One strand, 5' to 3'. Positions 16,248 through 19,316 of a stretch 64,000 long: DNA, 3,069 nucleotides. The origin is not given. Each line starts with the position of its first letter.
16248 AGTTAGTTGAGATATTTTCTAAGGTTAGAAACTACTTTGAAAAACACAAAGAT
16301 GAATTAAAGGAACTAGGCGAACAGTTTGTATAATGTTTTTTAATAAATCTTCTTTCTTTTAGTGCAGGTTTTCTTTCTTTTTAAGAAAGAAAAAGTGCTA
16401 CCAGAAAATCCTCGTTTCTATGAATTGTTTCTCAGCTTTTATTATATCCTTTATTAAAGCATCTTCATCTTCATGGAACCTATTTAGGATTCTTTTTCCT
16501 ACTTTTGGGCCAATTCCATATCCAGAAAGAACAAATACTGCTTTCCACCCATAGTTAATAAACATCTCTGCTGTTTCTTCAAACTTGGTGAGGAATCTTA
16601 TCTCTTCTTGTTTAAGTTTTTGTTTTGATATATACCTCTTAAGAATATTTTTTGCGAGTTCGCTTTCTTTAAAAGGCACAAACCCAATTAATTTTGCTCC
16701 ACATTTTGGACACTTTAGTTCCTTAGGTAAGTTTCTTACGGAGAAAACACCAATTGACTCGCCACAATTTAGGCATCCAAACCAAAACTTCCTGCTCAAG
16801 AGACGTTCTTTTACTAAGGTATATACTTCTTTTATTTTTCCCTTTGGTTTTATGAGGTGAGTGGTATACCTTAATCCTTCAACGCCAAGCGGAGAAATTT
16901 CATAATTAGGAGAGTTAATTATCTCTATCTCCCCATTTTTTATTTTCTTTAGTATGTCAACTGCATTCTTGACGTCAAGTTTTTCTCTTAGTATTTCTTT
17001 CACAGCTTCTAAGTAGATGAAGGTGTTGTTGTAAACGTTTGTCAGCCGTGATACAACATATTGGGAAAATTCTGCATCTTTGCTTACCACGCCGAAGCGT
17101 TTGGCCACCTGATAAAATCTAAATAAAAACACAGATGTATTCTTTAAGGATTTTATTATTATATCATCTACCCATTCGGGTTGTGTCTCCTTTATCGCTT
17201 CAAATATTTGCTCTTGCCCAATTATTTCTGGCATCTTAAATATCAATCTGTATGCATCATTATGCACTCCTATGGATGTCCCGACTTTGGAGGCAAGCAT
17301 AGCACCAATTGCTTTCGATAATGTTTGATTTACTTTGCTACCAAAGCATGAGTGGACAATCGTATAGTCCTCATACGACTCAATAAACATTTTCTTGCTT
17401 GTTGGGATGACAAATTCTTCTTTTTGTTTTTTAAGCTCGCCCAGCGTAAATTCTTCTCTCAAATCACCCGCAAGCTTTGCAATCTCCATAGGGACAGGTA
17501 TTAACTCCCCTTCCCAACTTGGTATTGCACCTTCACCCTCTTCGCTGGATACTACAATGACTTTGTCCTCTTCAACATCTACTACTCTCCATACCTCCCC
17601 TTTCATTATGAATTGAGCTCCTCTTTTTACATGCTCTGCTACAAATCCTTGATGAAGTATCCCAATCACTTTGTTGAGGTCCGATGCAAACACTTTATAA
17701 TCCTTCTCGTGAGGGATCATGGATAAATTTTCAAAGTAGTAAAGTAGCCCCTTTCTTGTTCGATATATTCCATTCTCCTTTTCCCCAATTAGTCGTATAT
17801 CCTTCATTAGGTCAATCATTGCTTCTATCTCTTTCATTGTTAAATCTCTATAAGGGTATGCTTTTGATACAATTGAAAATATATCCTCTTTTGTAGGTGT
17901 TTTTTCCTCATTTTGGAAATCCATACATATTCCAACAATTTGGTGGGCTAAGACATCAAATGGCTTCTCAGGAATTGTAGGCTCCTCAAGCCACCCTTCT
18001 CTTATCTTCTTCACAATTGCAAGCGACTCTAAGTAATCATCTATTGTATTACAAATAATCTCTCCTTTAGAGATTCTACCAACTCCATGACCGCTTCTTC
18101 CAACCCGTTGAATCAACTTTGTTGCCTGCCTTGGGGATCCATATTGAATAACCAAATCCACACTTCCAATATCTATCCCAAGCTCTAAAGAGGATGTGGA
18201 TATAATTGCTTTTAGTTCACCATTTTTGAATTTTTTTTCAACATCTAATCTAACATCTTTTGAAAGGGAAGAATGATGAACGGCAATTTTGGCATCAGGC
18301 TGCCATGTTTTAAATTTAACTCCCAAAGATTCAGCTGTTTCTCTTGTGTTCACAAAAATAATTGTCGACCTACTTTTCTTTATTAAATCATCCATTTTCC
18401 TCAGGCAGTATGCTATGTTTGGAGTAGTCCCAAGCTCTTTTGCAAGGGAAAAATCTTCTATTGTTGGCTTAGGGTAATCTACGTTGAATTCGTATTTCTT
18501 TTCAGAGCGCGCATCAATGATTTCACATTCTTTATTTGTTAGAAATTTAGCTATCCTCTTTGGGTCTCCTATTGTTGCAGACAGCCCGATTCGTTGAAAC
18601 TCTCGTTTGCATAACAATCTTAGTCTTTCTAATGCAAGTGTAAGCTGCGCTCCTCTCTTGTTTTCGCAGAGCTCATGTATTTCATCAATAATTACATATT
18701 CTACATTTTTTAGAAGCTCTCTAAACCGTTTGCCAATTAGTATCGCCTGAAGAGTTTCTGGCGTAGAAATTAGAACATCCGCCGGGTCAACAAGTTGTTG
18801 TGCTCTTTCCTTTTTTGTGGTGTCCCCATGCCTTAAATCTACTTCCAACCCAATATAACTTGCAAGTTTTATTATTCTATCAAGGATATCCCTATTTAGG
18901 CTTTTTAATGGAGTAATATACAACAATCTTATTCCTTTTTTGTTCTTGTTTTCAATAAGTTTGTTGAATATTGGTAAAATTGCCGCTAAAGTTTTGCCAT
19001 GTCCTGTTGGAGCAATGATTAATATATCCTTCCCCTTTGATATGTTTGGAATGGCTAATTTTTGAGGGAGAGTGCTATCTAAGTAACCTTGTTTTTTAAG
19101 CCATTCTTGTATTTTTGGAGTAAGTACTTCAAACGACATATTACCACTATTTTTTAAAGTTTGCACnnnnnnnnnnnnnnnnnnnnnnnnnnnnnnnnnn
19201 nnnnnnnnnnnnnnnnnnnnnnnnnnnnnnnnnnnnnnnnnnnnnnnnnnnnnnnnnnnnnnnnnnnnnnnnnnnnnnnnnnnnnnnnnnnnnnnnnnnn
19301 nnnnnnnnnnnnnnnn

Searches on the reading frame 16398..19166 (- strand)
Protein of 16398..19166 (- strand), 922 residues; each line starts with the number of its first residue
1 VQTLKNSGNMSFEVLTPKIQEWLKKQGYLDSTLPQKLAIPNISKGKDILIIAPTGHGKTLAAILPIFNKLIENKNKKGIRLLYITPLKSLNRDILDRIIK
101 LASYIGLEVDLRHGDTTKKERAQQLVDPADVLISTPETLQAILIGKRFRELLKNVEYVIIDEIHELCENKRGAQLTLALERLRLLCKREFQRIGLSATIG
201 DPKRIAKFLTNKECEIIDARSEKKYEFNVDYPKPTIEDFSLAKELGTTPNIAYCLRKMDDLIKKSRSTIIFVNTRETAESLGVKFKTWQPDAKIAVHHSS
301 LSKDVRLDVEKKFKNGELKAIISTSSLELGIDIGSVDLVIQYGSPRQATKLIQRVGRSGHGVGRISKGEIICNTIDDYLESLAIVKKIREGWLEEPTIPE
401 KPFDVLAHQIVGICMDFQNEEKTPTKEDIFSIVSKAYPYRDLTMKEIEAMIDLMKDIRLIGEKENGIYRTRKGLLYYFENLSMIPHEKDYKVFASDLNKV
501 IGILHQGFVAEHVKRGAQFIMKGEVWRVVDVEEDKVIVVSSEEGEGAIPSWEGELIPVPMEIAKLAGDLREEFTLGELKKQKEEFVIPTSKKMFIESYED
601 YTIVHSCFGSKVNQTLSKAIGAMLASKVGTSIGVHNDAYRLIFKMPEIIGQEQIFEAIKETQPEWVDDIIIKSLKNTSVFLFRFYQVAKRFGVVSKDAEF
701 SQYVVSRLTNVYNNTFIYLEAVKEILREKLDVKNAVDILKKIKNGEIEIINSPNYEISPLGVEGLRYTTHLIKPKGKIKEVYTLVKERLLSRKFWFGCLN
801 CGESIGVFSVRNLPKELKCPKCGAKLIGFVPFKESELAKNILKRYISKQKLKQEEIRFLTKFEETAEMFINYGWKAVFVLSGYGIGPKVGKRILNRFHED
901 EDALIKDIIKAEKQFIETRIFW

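Call 91: search_protein_families(library=pfam, proteins=[window:16398-19166:-], max_evalue=0.00001)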
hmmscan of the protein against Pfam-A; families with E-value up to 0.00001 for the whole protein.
window:16398-19166:- (922 aa): 5 families
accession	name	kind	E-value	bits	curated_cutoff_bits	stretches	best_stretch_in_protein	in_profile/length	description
PF00270.35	DEAD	-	8.7e-42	143.1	26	1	34-201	3-163/167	DEAD/DEAH box helicase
PF08494.16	DEAD_assoc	-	5.5e-34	118.1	23.5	1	587-760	1-190/191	DEAD/H associated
PF00271.37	Helicase_C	-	8.7e-25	87.6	23.5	1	257-359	5-107/110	Helicase conserved C-terminal domain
PF19306.5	WH_Lhr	-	4.9e-13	49.2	27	1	387-545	2-165/168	Large helicase-related protein, winged helix domain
PF04851.21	ResIII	-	1.1e-11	45.3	22.5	1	36-199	9-162/164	Type III restriction enzyme, res subunit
